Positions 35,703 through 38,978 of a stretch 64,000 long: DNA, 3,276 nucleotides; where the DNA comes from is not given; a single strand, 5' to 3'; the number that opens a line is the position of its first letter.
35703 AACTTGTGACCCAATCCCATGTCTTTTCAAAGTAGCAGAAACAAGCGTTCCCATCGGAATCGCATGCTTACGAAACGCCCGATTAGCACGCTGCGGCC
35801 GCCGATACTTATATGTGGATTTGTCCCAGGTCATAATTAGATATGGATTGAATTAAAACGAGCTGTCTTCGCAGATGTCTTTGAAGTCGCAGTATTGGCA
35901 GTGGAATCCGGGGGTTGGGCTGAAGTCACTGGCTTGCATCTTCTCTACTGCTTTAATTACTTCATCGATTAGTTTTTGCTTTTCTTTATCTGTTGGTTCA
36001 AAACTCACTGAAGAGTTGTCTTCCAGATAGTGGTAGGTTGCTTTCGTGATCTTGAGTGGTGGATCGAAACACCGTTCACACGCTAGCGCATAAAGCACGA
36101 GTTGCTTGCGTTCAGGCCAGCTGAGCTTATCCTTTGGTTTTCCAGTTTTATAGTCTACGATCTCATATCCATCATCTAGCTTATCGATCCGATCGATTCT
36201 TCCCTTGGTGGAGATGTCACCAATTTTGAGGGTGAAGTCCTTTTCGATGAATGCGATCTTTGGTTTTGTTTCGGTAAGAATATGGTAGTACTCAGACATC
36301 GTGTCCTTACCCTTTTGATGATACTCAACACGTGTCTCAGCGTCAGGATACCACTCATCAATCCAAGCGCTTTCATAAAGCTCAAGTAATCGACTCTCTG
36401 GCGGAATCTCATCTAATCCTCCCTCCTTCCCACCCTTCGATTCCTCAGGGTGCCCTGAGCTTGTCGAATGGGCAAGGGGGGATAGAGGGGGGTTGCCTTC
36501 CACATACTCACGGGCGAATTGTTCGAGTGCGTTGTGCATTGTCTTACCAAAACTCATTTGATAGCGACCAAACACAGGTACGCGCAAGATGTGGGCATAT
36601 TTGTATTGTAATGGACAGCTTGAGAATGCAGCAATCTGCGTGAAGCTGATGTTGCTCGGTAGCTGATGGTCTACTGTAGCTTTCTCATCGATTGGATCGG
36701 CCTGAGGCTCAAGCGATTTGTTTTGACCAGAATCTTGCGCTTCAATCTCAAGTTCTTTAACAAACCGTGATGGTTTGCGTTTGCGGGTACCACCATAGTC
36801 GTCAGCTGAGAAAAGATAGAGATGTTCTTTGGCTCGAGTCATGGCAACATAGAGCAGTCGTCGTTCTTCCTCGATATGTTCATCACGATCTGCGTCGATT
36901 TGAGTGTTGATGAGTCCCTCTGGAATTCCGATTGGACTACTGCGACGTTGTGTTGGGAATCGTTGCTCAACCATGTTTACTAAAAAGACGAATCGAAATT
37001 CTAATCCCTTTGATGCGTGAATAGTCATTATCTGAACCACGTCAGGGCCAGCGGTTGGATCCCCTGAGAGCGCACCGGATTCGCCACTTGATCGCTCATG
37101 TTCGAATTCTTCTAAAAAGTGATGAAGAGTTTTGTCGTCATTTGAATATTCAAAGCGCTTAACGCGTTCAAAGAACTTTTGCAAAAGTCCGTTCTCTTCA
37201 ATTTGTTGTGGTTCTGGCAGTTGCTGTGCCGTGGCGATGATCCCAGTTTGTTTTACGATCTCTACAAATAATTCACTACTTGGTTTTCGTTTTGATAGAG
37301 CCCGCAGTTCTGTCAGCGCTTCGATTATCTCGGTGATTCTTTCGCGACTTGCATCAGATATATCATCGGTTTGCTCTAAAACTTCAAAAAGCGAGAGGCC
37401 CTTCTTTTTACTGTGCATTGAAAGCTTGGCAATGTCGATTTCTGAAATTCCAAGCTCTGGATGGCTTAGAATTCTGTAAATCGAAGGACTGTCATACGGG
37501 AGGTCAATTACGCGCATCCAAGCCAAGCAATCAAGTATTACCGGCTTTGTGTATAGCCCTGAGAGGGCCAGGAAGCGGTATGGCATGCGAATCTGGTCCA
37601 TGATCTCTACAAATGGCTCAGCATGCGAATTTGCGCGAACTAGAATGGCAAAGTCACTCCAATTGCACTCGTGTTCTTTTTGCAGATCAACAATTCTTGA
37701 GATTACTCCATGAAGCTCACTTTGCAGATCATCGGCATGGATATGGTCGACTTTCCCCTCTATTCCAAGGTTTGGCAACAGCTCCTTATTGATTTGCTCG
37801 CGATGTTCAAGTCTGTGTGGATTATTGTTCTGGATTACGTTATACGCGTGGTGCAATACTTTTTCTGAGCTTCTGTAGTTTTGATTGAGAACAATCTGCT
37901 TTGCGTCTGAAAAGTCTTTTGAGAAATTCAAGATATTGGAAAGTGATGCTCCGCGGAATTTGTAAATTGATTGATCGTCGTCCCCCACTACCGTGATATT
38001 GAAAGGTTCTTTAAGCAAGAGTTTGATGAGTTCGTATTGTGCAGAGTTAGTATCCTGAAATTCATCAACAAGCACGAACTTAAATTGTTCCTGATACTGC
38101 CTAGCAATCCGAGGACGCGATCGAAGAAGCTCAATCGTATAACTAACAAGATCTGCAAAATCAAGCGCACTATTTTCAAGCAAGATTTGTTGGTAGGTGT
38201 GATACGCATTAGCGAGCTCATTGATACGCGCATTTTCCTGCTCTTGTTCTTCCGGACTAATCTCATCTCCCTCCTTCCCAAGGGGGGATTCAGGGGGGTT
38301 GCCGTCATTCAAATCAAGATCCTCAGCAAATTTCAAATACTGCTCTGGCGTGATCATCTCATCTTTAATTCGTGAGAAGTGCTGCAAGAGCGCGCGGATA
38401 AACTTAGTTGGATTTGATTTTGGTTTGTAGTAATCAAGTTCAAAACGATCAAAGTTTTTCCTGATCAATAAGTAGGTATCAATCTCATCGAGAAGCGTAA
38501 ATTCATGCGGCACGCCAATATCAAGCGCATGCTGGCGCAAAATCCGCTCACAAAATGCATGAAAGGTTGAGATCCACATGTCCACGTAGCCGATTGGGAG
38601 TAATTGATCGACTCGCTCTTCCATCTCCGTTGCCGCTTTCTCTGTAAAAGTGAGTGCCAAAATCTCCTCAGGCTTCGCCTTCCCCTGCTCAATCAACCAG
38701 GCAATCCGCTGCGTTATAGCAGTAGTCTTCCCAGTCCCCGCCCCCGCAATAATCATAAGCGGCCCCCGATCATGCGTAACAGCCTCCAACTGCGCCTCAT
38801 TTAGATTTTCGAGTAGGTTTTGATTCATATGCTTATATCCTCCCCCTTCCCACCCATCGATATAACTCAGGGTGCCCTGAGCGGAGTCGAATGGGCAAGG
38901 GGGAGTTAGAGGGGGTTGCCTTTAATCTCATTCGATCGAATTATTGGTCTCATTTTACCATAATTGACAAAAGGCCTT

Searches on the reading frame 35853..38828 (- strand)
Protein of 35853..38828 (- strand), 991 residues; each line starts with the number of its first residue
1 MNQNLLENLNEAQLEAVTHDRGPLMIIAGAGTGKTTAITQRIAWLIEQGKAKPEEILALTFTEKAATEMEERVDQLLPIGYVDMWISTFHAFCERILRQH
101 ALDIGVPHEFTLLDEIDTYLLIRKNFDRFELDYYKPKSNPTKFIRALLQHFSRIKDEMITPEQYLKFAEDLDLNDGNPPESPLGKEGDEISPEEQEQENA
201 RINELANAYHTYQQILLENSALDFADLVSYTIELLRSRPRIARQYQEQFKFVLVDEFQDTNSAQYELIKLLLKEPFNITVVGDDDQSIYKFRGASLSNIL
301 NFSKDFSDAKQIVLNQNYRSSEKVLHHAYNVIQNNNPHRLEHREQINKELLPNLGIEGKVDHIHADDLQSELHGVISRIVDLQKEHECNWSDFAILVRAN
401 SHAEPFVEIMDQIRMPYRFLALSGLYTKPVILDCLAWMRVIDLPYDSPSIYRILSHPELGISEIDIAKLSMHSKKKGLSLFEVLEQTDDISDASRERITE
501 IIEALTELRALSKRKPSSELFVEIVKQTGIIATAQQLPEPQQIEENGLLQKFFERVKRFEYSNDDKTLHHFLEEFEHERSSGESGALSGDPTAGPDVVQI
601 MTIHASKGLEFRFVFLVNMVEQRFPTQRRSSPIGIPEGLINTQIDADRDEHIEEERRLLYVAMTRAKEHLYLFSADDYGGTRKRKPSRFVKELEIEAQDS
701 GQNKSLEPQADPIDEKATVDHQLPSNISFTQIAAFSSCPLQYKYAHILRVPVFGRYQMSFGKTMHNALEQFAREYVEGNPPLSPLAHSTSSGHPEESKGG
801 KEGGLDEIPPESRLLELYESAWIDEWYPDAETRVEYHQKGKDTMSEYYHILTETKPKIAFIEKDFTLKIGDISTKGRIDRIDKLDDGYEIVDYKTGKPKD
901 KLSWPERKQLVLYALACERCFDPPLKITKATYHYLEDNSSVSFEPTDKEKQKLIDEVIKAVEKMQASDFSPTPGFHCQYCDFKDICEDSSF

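Call 42: search_protein_families(library=pfam, max_evalue=0.00001, proteins=[window:35853-38828:-])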
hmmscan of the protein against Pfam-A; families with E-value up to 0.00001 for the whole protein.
window:35853-38828:- (991 aa): 8 families
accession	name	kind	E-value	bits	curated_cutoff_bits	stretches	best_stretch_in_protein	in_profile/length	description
PF00580.27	UvrD-helicase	-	4.4e-86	289.4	23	1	9-306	1-270/271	UvrD/REP helicase N-terminal domain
PF13361.12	UvrD_C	-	1.2e-50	173.4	25.6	1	312-673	1-346/350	UvrD-like helicase C-terminal domain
PF12705.13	PDDEXK_1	-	3e-33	116.2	22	1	727-987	2-247/247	PD-(D/E)XK nuclease superfamily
PF13245.12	AAA_19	-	1.1e-25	90.7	25.1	1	13-292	1-134/134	AAA domain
PF13538.12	UvrD_C_2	-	2.3e-14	53.4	27.4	1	643-672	22-51/52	UvrD-like helicase C-terminal domain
PF13604.12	AAA_30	-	8e-09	35.9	27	0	9-74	2-67/191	AAA domain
PF21445.3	ADDB_N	-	4.4e-06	26.5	26.6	0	26-291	2-240/290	ADDB, N-terminal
PF10926.14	DUF2800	-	1e-05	25.4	21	0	847-988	91-234/368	Protein of unknown function (DUF2800)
